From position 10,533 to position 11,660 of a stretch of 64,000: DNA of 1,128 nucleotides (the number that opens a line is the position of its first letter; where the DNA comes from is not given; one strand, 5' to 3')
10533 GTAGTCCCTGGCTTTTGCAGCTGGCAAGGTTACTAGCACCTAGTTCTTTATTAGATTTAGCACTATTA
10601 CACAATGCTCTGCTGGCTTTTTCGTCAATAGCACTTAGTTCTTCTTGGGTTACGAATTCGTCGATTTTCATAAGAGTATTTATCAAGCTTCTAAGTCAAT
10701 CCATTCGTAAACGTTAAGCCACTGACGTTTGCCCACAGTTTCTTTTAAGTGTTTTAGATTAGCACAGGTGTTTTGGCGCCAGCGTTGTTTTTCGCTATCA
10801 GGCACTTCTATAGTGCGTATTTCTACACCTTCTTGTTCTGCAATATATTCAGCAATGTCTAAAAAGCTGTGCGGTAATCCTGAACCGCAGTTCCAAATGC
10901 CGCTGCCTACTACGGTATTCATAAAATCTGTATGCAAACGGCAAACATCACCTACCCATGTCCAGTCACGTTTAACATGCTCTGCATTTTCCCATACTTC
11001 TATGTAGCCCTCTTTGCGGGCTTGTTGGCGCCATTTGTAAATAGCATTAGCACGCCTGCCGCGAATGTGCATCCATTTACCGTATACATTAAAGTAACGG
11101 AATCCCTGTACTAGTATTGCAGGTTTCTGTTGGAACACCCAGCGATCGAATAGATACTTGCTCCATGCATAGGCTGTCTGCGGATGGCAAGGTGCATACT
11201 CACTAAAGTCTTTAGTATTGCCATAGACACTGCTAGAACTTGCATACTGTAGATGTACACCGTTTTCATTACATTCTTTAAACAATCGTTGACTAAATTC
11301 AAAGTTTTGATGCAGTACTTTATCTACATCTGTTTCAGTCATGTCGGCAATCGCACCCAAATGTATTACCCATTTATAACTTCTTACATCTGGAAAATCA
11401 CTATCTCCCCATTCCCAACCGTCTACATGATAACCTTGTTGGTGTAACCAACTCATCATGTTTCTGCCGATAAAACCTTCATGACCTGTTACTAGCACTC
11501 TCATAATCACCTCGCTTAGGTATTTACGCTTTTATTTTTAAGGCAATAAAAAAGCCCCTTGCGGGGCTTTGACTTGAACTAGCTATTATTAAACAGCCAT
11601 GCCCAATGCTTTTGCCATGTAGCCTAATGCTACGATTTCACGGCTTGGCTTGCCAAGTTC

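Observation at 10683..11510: Phage-encoded ADP-heptose pathway enzymes (HldD-like epimerase here, HldE-domain-II-like nucleotidyltransferase-cupin fusion at 62099..62854)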

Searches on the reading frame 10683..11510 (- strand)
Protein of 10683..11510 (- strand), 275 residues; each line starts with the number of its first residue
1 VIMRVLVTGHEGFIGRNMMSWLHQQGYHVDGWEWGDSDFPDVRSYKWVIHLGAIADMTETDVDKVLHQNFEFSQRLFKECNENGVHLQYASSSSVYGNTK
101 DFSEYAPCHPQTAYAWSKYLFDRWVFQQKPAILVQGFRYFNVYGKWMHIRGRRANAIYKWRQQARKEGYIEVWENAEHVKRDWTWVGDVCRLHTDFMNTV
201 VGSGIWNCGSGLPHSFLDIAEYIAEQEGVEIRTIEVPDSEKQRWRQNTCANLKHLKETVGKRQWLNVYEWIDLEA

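Call 4: search_protein_families(library=pfam, proteins=[window:10683-11510:-], max_evalue=0.01)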
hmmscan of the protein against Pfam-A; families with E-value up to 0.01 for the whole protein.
window:10683-11510:- (275 aa): 4 families
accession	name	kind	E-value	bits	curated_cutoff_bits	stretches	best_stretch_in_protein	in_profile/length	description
PF01370.27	Epimerase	-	2.8e-30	105.9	20.9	1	5-209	1-240/240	NAD dependent epimerase/dehydratase family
PF16363.11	GDP_Man_Dehyd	-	6.9e-15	55.8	27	1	78-231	114-270/332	GDP-mannose 4,6 dehydratase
PF04321.23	RmlD_sub_bind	-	2e-14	53.8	27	1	3-234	1-238/287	RmlD substrate binding domain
PF01073.25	3Beta_HSD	-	6.3e-08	32.4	22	1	44-193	66-225/280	3-beta hydroxysteroid dehydrogenase/isomerase family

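Call 5: search_protein_families(library=ncbifam, proteins=[window:10683-11510:-], max_evalue=0.01)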
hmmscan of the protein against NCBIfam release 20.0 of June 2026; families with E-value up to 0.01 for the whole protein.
window:10683-11510:- (275 aa): 15 families
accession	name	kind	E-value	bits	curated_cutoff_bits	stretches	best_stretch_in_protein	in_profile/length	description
TIGR02197.1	heptose_epim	equivalog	2.7e-55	187.7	274.6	1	42-269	64-304/316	ADP-glyceromanno-heptose 6-epimerase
NF008360.0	PRK11150.1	equivalog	6.9e-38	130.6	452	1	46-267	70-295/310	ADP-glyceromanno-heptose 6-epimerase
TIGR01179.1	galE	equivalog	5.3e-14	51.8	262.3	1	47-148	73-182/332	UDP-glucose 4-epimerase GalE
TIGR04180.1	EDH_00030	hypoth_equivalog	9.4e-11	41.3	475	1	44-246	70-271/297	NAD-dependent 4,6-dehydratase LegB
TIGR01181.1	dTDP_gluc_dehyt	equivalog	4.2e-08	32.6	365.1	1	67-228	98-262/321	dTDP-glucose 4,6-dehydratase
NF047837.1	UDPAcbARedWbcJ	equivalog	8.7e-08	31.4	500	1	3-199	1-186/372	UDP-2-acetamido-2,6-beta-L-arabino-hexul-4-ose reductase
TIGR01214.1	rmlD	equivalog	1.2e-07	31.1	224.05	1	4-229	1-228/285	dTDP-4-dehydrorhamnose reductase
TIGR03466.1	HpnA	hypoth_equivalog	3.9e-07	29.3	367.65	1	3-56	1-54/327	hopanoid-associated sugar epimerase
NF043036.1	ErythonDh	equivalog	5.1e-07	29.2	325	1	46-120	76-155/321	D-erythronate dehydrogenase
NF011728.1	PRK15181.1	equivalog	1.9e-06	27.1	760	1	86-190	135-242/348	Vi polysaccharide biosynthesis UDP-N-acetylglucosaminuronic acid C-4 epimerase TviC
NF007956.0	PRK10675.1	subfamily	0.00012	21.4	394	0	48-144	77-182/338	UDP-glucose 4-epimerase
TIGR02622.1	CDP_4_6_dhtase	equivalog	0.00032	19.9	278.45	1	4-35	6-37/352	CDP-glucose 4,6-dehydratase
NF042422.1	oxyalk_red_OleD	equivalog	0.0022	17.4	580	0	3-36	1-34/329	2-alkyl-3-oxoalkanoate reductase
NF008872.0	PRK11908.1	equivalog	0.0046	16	294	0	42-144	66-181/349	bifunctional UDP-4-keto-pentose/UDP-xylose synthase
NF047922.1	GDPFucSynFcl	equivalog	0.0064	16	500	0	163-230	190-256/308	GDP-L-fucose synthase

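Call 6: search_protein_families(library=phrogs, proteins=[window:10683-11510:-], max_evalue=0.001)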
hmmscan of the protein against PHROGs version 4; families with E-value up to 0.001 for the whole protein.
window:10683-11510:- (275 aa): 1 family
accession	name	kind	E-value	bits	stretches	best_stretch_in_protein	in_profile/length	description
phrog_540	-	DNA, RNA and nucleotide metabolism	1.8e-50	173.1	1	3-267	293-583/715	nucleotide-sugar epimerase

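Call 10: search_dna_similar(query=window:10683-11510:-, collection=phages, mode=protein, max_rows=40)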
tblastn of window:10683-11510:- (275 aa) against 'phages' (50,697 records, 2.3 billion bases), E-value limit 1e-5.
Records with a match: 64; places in all: 75; records where one place covers at least 80% of the query: 48.
Best place of each record, by identity: <60% 64.
By first word of the organism name: Synechococcus 30; Marine 8; Prochlorococcus 6; Flavobacterium 4; Salmonella 3; Campylobacter 2; Staphylococcus 2; Aphanizomenon 2; Cyanophage 1; Escherichia 1; and 5 more.
By host as written in the record: - 13; Synechococcus sp. 9; Synechococcus sp. WH7803 4; Synechococcus sp. MW02 4; Flavobacterium sp. LMO8 4; Synechococcus sp. WH8109 3; Parasynechococcus marenigrum WH 8102 3; Prochlorococcus sp. NATL1A 2; and 15 more.
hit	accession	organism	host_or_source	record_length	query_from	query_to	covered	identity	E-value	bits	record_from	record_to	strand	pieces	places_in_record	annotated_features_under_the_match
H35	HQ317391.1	Cyanophage S-SSM6a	Synechococcus sp. WH8109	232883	3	251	91%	38.3%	8e-37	144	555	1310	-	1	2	ADP-glyceromanno-heptose 6-epimerase | hypothetical protein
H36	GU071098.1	Synechococcus phage S-SSM7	Synechococcus sp. WH8109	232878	3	251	91%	38.3%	5e-37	144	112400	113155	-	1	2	putative nucleotide-sugar epimerase | hypothetical protein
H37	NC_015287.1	Synechococcus phage S-SSM7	Synechococcus sp. WH8109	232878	3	251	91%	38.3%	5e-37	144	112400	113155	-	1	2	nucleotide-sugar epimerase | minor coat protein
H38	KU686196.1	Synechococcus phage S-CAM1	Synechococcus sp.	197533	3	253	91%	37.4%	2e-34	137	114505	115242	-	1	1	ADP-L-glycero-D-manno-heptose-6-epimerase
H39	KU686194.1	Synechococcus phage S-CAM1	Synechococcus sp.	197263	3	253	91%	37.0%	5e-34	135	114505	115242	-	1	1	ADP-L-glycero-D-manno-heptose-6-epimerase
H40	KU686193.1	Synechococcus phage S-CAM1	Synechococcus sp.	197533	3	253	91%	37.0%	5e-34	135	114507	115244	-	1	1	ADP-L-glycero-D-manno-heptose-6-epimerase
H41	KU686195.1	Synechococcus phage S-CAM1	Synechococcus sp.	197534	3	253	91%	37.0%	5e-34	135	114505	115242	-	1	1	ADP-L-glycero-D-manno-heptose-6-epimerase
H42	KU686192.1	Synechococcus phage S-CAM1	Synechococcus sp.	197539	3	253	91%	37.0%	5e-34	135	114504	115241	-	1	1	ADP-L-glycero-D-manno-heptose-6-epimerase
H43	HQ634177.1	Synechococcus phage S-CAM1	Synechococcus sp. WH7803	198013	3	253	91%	37.0%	5e-34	135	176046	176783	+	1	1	ADP-L-glycero-D-manno-heptose-6-epimerase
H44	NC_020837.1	Synechococcus phage S-CAM1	Synechococcus sp. WH7803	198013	3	253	91%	37.0%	5e-34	135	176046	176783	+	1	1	nucleotide-sugar epimerase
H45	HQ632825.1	Prochlorococcus phage P-SSM5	Prochlorococcus marinus NATL2A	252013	5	273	98%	32.5%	1e-34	137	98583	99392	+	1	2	ADP-glyceromanno-heptose 6-epimerase | hypothetical protein (x2)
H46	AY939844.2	Prochlorococcus phage P-SSM2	Prochlorococcus sp. NATL1A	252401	5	273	98%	32.5%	1e-34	137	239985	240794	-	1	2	putative nucleotide-sugar epimerase | putative nucleotidyltransferase | phytanoyl-CoA-dioxygenase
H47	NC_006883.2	Prochlorococcus phage P-SSM2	Prochlorococcus sp. NATL1A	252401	5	273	98%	32.5%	1e-34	137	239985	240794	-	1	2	nucleotide-sugar epimerase | cysteine dioxygenase | 2OG-Fe(II) oxygenase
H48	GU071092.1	Prochlorococcus phage P-SSM2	-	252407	5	273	98%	32.5%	1e-34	137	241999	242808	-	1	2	conserved hypothetical protein (x3)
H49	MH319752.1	Marine virus AG-345-F15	single cell amplified by WGA-X; seawater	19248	7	273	97%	32.4%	4e-33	133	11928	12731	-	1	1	record has no annotation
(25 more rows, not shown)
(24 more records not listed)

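Call 22: search_solved_structures(query=window:10683-11510:-, max_evalue=0.00001, show_alignments=2)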
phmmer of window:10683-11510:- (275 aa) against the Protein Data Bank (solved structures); distinct sequences matched with E-value up to 0.00001: 17.
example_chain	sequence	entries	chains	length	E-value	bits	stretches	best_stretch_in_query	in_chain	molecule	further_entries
1eq2_A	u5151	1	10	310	9e-32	113.3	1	38-258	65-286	ADP-L-GLYCERO-D-MANNOHEPTOSE 6-EPIMERASE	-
2x6t_A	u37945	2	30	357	4e-31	111.2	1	38-258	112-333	ADP-L-GLYCERO-D-MANNO-HEPTOSE-6-EPIMERASE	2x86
4ej0_A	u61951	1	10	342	9.9e-27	96.8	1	38-223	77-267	ADP-L-glycero-D-manno-heptose-6-epimerase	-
3sxp_A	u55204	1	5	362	5.4e-16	61.5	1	45-228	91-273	ADP-L-glycero-D-mannoheptose-6-epimerase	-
5u4q_A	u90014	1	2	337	3.1e-12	49.1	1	72-214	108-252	dTDP-glucose 4,6-dehydratase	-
2p5u_A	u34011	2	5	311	2.4e-10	43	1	50-229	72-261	UDP-glucose 4-epimerase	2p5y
6wjb_A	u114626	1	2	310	1.9e-08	36.7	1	45-198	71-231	NAD-dependent epimerase/dehydratase family protein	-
6kv9_A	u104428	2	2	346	5e-08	35.3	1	44-230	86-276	MoeE5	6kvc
6wj9_A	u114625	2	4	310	1.7e-07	33.6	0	45-198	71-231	NAD-dependent epimerase/dehydratase family protein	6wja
3ru9_A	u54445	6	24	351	4e-07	32.4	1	48-226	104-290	WbgU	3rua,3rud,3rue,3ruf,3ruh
3ru7_A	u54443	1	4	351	4e-07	32.4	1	48-226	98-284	WbgU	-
3lu1_A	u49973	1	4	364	4.5e-07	32.2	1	48-225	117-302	WbgU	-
3ruc_A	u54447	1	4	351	7.5e-07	31.5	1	48-220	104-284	WbgU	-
10ke_A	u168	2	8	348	1e-06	31.1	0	87-188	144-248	Capsular polysaccharide biosynthesis protein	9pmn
4m55_A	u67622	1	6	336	4.5e-06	28.9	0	81-240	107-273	UDP-glucuronic acid decarboxylase 1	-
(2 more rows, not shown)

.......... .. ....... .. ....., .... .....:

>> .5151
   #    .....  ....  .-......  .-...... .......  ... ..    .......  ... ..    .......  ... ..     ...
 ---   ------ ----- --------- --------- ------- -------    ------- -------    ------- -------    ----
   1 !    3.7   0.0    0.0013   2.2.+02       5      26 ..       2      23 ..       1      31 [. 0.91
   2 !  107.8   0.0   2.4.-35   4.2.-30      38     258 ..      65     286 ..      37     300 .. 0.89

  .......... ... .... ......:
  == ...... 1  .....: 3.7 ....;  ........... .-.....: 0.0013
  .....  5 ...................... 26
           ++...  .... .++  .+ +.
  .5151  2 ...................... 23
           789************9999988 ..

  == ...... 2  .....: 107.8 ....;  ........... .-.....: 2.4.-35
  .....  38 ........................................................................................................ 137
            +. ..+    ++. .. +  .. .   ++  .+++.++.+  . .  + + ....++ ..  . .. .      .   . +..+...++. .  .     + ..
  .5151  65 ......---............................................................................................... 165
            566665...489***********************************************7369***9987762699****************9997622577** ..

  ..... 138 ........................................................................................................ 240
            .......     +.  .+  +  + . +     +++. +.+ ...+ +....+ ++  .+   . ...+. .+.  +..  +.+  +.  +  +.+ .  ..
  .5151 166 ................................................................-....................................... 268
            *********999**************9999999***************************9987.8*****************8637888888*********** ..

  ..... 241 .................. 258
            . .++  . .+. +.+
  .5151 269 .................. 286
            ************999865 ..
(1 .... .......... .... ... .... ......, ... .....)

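Call 25: get_annotated_region(hit=H47, flank=10000)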
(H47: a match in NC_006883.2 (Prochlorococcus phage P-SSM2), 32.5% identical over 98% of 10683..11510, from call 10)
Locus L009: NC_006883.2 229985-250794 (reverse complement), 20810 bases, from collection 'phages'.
description: Prochlorococcus phage P-SSM2, complete genome.
organism: Prochlorococcus phage P-SSM2 (NCBI taxid 268746)
taxonomy: Viruses; Duplodnaviria; Heunggongvirae; Uroviricota; Caudoviricetes; Kyanoviridae; Salacisavirus; Salacisavirus pssm2
host: Prochlorococcus sp. NATL1A; source: -; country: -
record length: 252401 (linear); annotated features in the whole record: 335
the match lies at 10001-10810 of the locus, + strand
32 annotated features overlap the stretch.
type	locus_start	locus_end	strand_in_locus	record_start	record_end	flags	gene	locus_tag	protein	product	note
CDS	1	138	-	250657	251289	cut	-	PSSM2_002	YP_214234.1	2OG-Fe(II) oxygenase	T4-GC: 327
CDS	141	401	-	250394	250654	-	gp33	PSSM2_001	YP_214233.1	late promoter transcriptional regulator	T4-GC: 326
CDS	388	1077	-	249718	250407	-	-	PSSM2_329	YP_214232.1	exonuclease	T4-GC: 325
CDS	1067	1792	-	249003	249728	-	-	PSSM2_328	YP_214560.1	minor coat protein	T4-GC: 323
CDS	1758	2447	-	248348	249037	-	-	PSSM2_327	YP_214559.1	minor coat protein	T4-GC: 323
CDS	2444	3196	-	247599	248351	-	phoH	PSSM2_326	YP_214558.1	PhoH-like phosphate starvation-inducible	T4-GC: 322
CDS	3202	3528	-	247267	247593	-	-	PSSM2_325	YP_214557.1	transcriptional regulator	T4-GC: 321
CDS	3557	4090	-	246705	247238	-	denV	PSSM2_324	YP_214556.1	DNA endonuclease V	T4-GC: 100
CDS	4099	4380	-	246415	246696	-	-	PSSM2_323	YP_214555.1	transcriptional regulator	T4-GC: 319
CDS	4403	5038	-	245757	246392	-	td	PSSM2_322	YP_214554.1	thymidylate synthase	T4-GC: 318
CDS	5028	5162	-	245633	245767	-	-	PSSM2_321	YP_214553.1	hypothetical protein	T4-GC: 317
CDS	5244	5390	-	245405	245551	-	-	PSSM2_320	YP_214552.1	hypothetical protein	T4-GC: 316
CDS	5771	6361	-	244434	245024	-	-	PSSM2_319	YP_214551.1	2OG-Fe(II) oxygenase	T4-GC: 101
CDS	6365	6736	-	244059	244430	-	-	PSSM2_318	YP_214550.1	hypothetical protein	T4-GC: 314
CDS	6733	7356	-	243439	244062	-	-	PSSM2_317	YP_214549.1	hypothetical protein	T4-GC: 313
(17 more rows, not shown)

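Call 30: find_related_loci(query=window:10683-11510:-, collection=viral_contigs, flank=10000)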
Query window:10683-11510:- (275 aa) in viral_contigs; peptide patterns used: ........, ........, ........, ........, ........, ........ (x = any residue, [..] = any of these).
179 stretches matched a pattern; 164 encode a relative of the query (tblastn E <= 1e-3); the best 80 are kept; 80 distinct loci.
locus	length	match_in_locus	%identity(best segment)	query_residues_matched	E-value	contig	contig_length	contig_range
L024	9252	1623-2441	78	2-274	2e-154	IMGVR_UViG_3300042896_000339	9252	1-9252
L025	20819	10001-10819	80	3-275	8e-154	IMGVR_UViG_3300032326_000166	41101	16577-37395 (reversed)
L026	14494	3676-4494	80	3-275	2e-153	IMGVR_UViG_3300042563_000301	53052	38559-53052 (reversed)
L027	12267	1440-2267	80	1-275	2e-153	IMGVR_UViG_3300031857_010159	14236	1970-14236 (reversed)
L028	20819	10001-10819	80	3-275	2e-153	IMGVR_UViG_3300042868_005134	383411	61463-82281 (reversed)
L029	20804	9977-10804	80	1-275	4e-153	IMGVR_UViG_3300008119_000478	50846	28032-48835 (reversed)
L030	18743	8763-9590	80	1-275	4e-153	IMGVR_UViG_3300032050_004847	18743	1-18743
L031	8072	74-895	78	2-275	6e-153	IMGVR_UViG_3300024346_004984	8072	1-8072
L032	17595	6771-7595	79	1-275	1e-151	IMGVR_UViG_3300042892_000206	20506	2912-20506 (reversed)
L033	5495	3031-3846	79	3-275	4e-151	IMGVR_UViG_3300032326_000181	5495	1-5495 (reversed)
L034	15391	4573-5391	79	3-274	8e-150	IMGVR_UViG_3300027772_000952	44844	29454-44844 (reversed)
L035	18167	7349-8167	79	3-274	8e-150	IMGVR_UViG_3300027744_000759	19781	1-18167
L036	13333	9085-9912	78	1-275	2e-148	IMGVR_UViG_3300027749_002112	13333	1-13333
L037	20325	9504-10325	77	2-275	3e-148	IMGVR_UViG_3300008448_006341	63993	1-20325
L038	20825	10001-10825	77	1-275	3e-148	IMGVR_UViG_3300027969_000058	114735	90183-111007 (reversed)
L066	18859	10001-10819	75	1-272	4e-138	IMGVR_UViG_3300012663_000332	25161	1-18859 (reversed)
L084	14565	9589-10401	72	3-272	3e-135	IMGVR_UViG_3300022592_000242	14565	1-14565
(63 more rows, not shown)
